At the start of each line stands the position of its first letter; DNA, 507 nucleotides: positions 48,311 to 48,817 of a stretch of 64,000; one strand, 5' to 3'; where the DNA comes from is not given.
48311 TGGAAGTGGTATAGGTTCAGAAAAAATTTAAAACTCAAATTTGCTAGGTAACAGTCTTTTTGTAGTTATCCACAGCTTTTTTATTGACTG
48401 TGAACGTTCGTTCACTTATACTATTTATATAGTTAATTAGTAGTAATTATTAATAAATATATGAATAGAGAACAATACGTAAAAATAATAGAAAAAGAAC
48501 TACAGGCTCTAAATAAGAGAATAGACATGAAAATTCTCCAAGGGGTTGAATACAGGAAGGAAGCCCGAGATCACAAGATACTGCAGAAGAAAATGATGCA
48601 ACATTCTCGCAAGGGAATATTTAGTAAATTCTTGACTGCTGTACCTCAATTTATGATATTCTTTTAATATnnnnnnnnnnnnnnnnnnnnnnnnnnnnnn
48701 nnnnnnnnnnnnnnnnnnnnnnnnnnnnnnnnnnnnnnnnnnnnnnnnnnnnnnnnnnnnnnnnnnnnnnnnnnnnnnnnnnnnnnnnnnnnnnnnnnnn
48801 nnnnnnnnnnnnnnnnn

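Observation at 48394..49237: Canonical SOS promoter with a Cheo-type LexA box driving a small tail-anchored-like protein plus lexA: candidate SOS cell-division inhibitor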

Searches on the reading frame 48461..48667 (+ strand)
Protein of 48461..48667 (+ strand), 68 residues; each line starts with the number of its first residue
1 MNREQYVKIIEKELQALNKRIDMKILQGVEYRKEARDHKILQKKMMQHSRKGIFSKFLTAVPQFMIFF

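Call 3: search_protein_families(library=pfam, proteins=[window:48461-48664:+], max_evalue=0.1)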
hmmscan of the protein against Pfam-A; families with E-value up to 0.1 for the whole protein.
window:48461-48664:+ (68 aa): 1 family
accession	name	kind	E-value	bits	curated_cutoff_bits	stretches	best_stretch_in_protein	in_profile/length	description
PF01024.24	Colicin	-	0.091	13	23.4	1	6-50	55-99/185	Colicin pore forming domain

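Call 8: find_homologous_proteins(query=window:48461-48664:+, max_evalue=1)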
Query window:48461-48664:+ (68 aa): 43 proteins with E <= 1 among 43 candidates.
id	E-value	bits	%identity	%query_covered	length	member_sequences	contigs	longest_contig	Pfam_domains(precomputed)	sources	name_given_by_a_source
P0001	1.9e-34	133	94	100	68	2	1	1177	-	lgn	-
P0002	1.7e-33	130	91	100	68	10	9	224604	-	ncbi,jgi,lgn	jgi:hypothetical protein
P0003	6.9e-31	122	84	100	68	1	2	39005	-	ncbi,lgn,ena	-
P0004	1.2e-30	121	84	100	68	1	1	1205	-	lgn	-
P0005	6.6e-30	119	87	99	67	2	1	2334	-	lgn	-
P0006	8.2e-30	118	84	100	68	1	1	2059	-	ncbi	-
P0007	8.7e-30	118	84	100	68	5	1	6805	-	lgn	-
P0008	1.8e-29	117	82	100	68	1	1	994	-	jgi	jgi:hypothetical protein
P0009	2.8e-29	117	82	100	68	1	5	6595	-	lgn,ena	-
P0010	3.5e-29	116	82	100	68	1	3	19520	-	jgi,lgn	jgi:hypothetical protein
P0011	6.6e-29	116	85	99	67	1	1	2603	-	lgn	-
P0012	7.6e-29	115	81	100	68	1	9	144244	-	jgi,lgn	jgi:glutamate mutase epsilon subunit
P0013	9.1e-29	115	84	100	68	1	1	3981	-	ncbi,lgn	-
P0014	1.1e-28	115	79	100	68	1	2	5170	-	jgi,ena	-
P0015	4.2e-28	113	79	100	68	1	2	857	-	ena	-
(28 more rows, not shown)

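Call 14: find_related_loci(query=A1, collection=genome_contigs, flank=10000)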
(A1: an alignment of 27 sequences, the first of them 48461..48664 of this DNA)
Query A1 (68 aa) in genome_contigs; peptide patterns used: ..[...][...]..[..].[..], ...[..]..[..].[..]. (x = any residue, [..] = any of these).
69 stretches matched a pattern; 26 encode a relative of the query (tblastn E <= 1e-3); 26 distinct loci.
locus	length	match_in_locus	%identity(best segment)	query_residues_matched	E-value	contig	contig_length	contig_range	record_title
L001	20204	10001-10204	84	1-68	1e-36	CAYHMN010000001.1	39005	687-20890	MAG TPA_asm: uncultured Candidatus Saccharibacteria bacterium isolate ERP119705_co13_453 genome assembly, contig: NODE_1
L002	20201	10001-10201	88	1-67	3e-36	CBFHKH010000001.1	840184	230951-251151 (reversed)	MAG: Minisyncoccia bacterium isolate AGTU_16_bin_21_orig genome assembly, contig: AGTU_16_bin_21_orig_AGTU_16_c_00000000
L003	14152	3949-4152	87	1-68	2e-36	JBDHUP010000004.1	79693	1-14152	MAG: Candidatus Paceibacteria bacterium isolate AS-MESO-3CA.90 NODE_1180_length_79693_cov_4.718273, whole genome shotgun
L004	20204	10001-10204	82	1-68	4e-35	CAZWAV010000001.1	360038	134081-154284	MAG TPA_asm: uncultured Candidatus Saccharibacteria bacterium isolate SRP170004_co1_259 genome assembly, contig: NODE_21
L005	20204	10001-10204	78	1-68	9e-33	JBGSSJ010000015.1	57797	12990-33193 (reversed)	MAG: Candidatus Paceibacteria bacterium isolate JTS-AC38 k141_3579309, whole genome shotgun sequence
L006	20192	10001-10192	77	1-64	1e-30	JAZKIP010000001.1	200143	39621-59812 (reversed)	MAG: Patescibacteria group bacterium isolate ADI_DC_SW_02_SPN_11032020-bin045 DCSW02SPN_B045_0_000000000001, whole genom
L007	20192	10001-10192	78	1-64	1e-30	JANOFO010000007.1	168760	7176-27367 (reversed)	MAG: Candidatus Paceibacterota bacterium isolate SOY_64_metabat_47 SOY_64_k141_3364227, whole genome shotgun sequence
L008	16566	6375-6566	73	1-64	1e-29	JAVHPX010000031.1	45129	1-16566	MAG: Candidatus Paceibacterota bacterium isolate WB01no19_32_21 NODE_324_length_45129_cov_12.949283, whole genome shotgu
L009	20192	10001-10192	75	1-64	1e-28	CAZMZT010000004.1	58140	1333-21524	MAG TPA_asm: uncultured Candidatus Saccharibacteria bacterium isolate SRP286056_co1_104 genome assembly, contig: NODE_49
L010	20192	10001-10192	73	1-64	1e-28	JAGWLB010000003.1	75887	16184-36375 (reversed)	MAG: Patescibacteria group bacterium isolate REEB175 contig-150_255, whole genome shotgun sequence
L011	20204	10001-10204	91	1-68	4e-39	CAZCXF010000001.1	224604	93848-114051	MAG TPA_asm: uncultured Candidatus Saccharibacteria bacterium isolate SRP278252_co1_97 genome assembly, contig: NODE_33_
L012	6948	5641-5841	63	1-67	1e-24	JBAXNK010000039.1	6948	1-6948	MAG: bacterium isolate ELA477 MAG477_39, whole genome shotgun sequence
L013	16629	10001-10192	59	1-64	2e-23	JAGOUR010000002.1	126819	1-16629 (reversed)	MAG: Candidatus Paceibacterota bacterium isolate Gw_Eff_bin_515 Gw_Eff_147_length_126819_cov_7.345878, whole genome shot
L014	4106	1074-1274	57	1-67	1e-21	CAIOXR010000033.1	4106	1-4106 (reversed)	uncultured bacterium isolate AM-2014-D8_bin-0749 genome assembly, contig: bin-0749:033/110, whole genome shotgun sequenc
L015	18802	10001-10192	52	1-64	9e-20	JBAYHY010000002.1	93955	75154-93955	MAG: Candidatus Paceibacterota bacterium isolate SO_2016_GW1_160 scaffold00536_OW334_2016, whole genome shotgun sequence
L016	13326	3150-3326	54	1-59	1e-19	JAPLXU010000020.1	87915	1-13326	MAG: Candidatus Nomurabacteria bacterium isolate LacPavin_0419_WC70L_MAG_39_11 LacPavin_0419_WC70L_scaffold_421408, whol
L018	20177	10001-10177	54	1-59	2e-18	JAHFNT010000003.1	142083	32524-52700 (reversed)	MAG: Candidatus Nomurabacteria bacterium isolate nzgw487 NODE_86_length_142084_cov_5.254933, whole genome shotgun sequen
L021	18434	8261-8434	50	1-58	3e-16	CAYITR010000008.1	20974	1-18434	MAG TPA_asm: uncultured Candidatus Saccharibacteria bacterium isolate ERP119705_co7_426 genome assembly, contig: NODE_21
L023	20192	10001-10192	45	1-64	4e-16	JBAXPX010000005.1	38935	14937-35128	MAG: bacterium isolate ELA542 MAG542_5, whole genome shotgun sequence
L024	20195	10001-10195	48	1-66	1e-15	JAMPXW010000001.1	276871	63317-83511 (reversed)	MAG: Burkholderiales bacterium isolate R2F_R2FSRR_metabat.49 R2F_C10, whole genome shotgun sequence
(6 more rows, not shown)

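Call 22: predict_structure(alignment_id=A1)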
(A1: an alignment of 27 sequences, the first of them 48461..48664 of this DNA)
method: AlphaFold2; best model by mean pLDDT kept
length: 68 residues; sequences in the alignment: 27
mean_pLDDT: 79.6   pTM: 0.60
mean pLDDT of the five models: 79.6, 77.2, 75.3, 74.9, 62.0
residues with pLDDT >= 90: 33; 70-90: 14; 50-70: 15; < 50: 6
segments of 3 or more residues with pLDDT < 50: 65-68
pLDDT, mean of each block of 10 residues (from residue 1): 84 93 96 94 83 53 47
secondary structure, 60 per line:
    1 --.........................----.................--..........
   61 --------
elements in order: H3-27 H32-48 H51-60

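Call 26: fold_search(model_id=the predicted structure, library=pdb)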
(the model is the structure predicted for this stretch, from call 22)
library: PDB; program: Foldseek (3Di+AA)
matches with E <= 10: 36; with E <= 0.001: 0
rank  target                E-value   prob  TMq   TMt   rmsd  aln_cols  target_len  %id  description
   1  9l5s_I                3.0e+00  0.63  0.61  0.06   0.9        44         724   18  Cryo-EM structure of the thermophile spliceosome (state B*Q1) (released 2025-03-12)
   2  1skv_C                3.4e+00  0.54  0.66  0.77   5.6        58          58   10  Crystal Structure of D-63 from Sulfolobus Spindle Virus 1 (released 2004-07-13)
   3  6hdz_A                3.9e+00  0.60  0.65  0.11   1.1        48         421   14  Pseudomonas aeruginosa Seryl-tRNA Synthetase in Complex with 5'-O-(N-(L-seryl)-Sulfamoyl)uridine (released 2019-12-04)
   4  5fwn_A                3.9e+00  0.54  0.57  0.14   3.6        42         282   21  Imine Reductase from Amycolatopsis orientalis. Closed form in in complex with (R)- Methyltetrahydroisoquinoline (released 2016-06-01)
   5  5a9s_B                4.2e+00  0.60  0.49  0.12   0.4        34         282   24  NADPH complex of Imine Reductase from Amycolatopsis orientalis (released 2016-06-01)
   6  6he3_A                4.5e+00  0.38  0.66  0.12   7.3        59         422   15  Pseudomonas aeruginosa Seryl-tRNA Synthetase in Complex with 5'-O-(N-(L-seryl)-sulfamoyl)cytidine (released 2019-12-04)
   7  9c7z_A                5.1e+00  0.06  0.34  0.35   6.2        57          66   18  Hallucinated C3 protein assembly HALC3_919 (released 2025-05-21)
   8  1lrz                  5.1e+00  0.06  0.34  0.10   6.9        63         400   24  x-ray crystal structure of staphylococcus aureus femA (released 2002-09-04)
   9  5a9s_A                5.5e+00  0.47  0.49  0.12   0.5        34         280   24  NADPH complex of Imine Reductase from Amycolatopsis orientalis (released 2016-06-01)
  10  9qo2_E                5.5e+00  0.14  0.58  0.45  10.7        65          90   11  Dissociation-state-1 of 9-subunit CSN and SCF (SKP1-SKP2-CKS1) complex (released 2026-02-18)
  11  5a9r                  5.9e+00  0.44  0.55  0.13   0.5        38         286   21  Apo form of Imine reductase from Amycolatopsis orientalis (released 2016-06-01)
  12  6he1_A                5.9e+00  0.44  0.66  0.11   1.0        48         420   14  Pseudomonas aeruginosa Seryl-tRNA Synthetase in Complex with 5'-O-(N-(L-seryl)-sulfamoyl)N3-methyluridine (released 2019-12-04)
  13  1skv_B                5.9e+00  0.33  0.66  0.73   5.4        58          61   10  Crystal Structure of D-63 from Sulfolobus Spindle Virus 1 (released 2004-07-13)
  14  6njp_G                5.9e+00  0.20  0.58  0.61   6.7        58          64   14  Structure of the assembled ATPase EscN in complex with its central stalk EscO from the enteropathogenic E. coli (EPEC) (released 2019-02-20)
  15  3qne                  6.3e+00  0.51  0.67  0.10   0.4        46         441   11  Candida albicans seryl-tRNA synthetase (released 2011-08-03)
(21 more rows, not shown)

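Call 32: search_protein_representatives(alignment_id=A1)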
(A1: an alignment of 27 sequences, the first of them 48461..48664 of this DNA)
Query: 27 sequences, 68 profile positions. Proteins with E-value up to 0.001 (for the whole library): 258; up to 1e-10: 31; up to 1e-30: 0. The best 150 are listed.
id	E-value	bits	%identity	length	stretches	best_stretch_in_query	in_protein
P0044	1.2e-26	108.7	-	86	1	1-64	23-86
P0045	6.8e-24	99.8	-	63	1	1-62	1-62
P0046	2.3e-18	82.1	-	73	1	1-61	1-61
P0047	9.5e-18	80.1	-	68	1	1-64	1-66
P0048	1.9e-17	79.2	-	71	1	1-59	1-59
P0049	9.0e-17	77.0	-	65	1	1-59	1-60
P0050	2.3e-16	75.7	-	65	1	1-61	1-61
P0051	1.7e-15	72.9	-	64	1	1-64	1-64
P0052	9.2e-15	70.6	-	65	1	1-59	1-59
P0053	1.4e-14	70.0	-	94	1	1-46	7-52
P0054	7.2e-14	67.7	-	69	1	1-64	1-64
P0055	1.7e-13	66.6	-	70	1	1-59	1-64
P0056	1.9e-13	66.4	-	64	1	1-64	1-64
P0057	2.4e-13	66.1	-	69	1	1-44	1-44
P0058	6.1e-13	64.8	-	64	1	1-63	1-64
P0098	7.0e-09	51.7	-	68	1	1-62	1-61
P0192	2.8e-06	43.4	-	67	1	1-67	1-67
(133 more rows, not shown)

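Call 38: find_homologous_proteins(query=A2, max_evalue=0.001)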
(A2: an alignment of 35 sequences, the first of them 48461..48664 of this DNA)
Query A2 (35 sequences) (68 aa, profile of the alignment): 101 proteins with E <= 0.001 among 783 candidates.
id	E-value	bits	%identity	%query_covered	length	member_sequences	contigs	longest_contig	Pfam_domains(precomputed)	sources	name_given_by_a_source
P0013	1.4e-25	107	84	100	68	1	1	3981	-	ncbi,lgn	-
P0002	3.6e-25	105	91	100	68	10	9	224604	-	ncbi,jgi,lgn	jgi:hypothetical protein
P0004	3.9e-25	105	84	100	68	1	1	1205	-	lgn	-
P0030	4.6e-25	105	73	94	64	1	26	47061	-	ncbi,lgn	-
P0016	4.7e-25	105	79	100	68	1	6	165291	-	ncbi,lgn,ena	-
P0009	5.6e-25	105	82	100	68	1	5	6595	-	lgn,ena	-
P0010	7.2e-25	104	82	100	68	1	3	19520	-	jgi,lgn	jgi:hypothetical protein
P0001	8.3e-25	104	94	100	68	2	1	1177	-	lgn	-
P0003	8.8e-25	104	84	100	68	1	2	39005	-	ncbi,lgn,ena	-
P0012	1.4e-24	103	81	100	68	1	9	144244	-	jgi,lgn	jgi:glutamate mutase epsilon subunit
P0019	1.7e-24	103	79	100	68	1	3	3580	-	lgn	-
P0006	2.1e-24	103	84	100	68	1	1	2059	-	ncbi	-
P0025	4.9e-24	102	78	94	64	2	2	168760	-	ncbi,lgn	-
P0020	8.5e-24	101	81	94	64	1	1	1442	-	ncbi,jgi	-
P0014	8.8e-24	101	79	100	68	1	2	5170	-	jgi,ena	-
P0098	1.9e-19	87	38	81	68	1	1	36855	-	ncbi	ncbi:MAG: hypothetical protein WCO48_02310 [Candidatus Taylorbacteria bacterium]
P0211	6.0e-18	82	46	74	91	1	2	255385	-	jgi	jgi:hypothetical protein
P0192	1.2e-16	78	28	99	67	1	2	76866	-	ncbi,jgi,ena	-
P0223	2.2e-16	77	38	69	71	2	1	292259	-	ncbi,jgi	ncbi:MAG: hypothetical protein V4576_01185 [Patescibacteria group bacterium]|jgi:hypothetical protei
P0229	4.5e-15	73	42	66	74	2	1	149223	-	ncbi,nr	ncbi:MAG: hypothetical protein Q8P07_01290 [bacterium]|nr:hypothetical protein [bacterium]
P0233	1.1e-14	72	42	66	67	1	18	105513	-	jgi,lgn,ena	-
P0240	4.8e-14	70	33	94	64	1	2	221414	-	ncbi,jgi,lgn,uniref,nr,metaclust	ncbi:MAG: hypothetical protein A2571_00610 [Candidatus Vogelbacteria bacterium RIFOXYD1_FULL_44_32]|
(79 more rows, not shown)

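Call 39: find_encoding_contigs(protein=P0192, flank=6000, max_places=1)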
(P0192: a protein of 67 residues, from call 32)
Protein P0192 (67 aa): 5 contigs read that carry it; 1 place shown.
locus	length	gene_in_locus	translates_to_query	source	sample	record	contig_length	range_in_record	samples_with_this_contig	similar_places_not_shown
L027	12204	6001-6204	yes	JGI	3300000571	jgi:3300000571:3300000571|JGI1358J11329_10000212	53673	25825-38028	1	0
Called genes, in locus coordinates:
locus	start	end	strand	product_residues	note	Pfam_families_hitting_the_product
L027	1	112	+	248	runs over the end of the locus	-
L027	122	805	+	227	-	PF02666:PS_Dcarbxylase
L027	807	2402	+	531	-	PF16927:HisKA_7TM, PF02518:HATPase_c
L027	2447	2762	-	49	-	-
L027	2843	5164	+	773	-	PF00270:DEAD, PF04851:ResIII, PF18766:SWI2_SNF2, PF00271:Helicase_C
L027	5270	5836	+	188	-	PF00551:Formyl_trans_N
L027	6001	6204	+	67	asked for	-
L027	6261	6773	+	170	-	PF00717:Peptidase_S24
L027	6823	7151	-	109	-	-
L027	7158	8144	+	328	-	PF00579:tRNA-synt_1b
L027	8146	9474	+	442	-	PF01336:tRNA_anti-codon, PF00152:tRNA-synt_2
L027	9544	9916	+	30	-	-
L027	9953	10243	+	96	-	-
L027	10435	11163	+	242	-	PF02616:SMC_ScpA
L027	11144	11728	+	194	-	PF04079:SMC_ScpB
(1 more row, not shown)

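Call 40: find_encoding_contigs(protein=P0240, flank=6000, max_places=1)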
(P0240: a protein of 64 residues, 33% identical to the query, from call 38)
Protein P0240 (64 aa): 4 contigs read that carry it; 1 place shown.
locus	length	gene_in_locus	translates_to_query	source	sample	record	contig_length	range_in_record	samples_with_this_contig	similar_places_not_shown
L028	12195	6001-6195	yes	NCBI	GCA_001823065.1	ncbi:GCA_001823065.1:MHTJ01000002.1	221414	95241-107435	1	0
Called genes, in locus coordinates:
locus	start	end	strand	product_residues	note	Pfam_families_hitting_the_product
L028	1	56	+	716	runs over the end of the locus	PF01138:RNase_PH, PF00013:KH_1, PF00575:S1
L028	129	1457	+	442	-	-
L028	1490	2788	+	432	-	-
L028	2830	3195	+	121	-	PF01258:zf-dskA_traR (weak)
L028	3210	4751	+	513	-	PF00004:AAA (faint), PF13541:ChlI, PF00493:MCM, PF01078:Mg_chelatase, PF00158:Sigma54_activat (faint), PF07728:AAA_5, PF13335:Mg_chelatase_C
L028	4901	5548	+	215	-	-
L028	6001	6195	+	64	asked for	-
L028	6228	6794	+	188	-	PF00717:Peptidase_S24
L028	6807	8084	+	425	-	PF00817:IMS, PF11799:IMS_C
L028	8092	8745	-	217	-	PF18306:LDcluster4, PF03641:Lysine_decarbox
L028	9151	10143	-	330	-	PF01476:LysM, PF23446:LysM1_NFP_LYK (faint), PF23473:LysM3_LYK4_5 (weak), PF01476:LysM, PF01551:Peptidase_M23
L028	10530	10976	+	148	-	-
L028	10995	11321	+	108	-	-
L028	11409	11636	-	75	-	-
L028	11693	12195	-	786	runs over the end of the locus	PF26449:DUF8128, PF01935:DUF87 (faint), PF02534:T4SS-DNA_transf (faint), PF10412:TrwB_AAD_bind (faint)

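Call 41: find_encoding_contigs(protein=P0098, flank=6000, max_places=1)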
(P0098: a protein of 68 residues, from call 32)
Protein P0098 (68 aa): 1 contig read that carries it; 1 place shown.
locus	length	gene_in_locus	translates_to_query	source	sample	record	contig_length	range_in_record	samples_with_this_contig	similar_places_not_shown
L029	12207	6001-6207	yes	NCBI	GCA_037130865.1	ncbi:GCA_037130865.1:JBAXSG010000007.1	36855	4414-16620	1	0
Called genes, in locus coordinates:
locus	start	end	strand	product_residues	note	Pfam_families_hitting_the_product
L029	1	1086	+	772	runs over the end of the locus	PF02463:SMC_N, PF13175:AAA_15, PF13476:AAA_23, PF13304:AAA_21 (weak)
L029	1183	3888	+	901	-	PF02861:Clp_N, PF23569:NBD_SMAX1, PF00004:AAA, PF17871:AAA_lid_9, PF00004:AAA, PF07724:AAA_2, PF07728:AAA_5, PF10431:ClpB_D2-small, +6 more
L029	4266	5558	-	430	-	PF01168:Ala_racemase_N, PF00842:Ala_racemase_C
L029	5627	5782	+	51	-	PF00471:Ribosomal_L33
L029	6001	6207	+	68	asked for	-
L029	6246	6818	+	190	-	PF00717:Peptidase_S24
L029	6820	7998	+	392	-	PF05496:RuvB_N, PF13191:AAA_16 (faint), PF00004:AAA, PF07728:AAA_5, PF13173:AAA_14 (weak), PF16193:AAA_assoc_2, PF12002:MgsA_C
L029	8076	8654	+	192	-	PF12637:TSCPD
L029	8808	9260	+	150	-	-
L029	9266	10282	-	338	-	PF01745:IPT, PF01715:IPPT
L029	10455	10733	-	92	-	-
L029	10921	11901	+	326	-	PF02195:ParB_N, PF17762:HTH_ParB, PF23552:ParB_C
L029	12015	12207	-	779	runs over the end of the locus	PF01751:Toprim, PF01131:Topoisom_bac, PF01396:Zn_ribbon_Top1, PF13368:Toprim_C_rpt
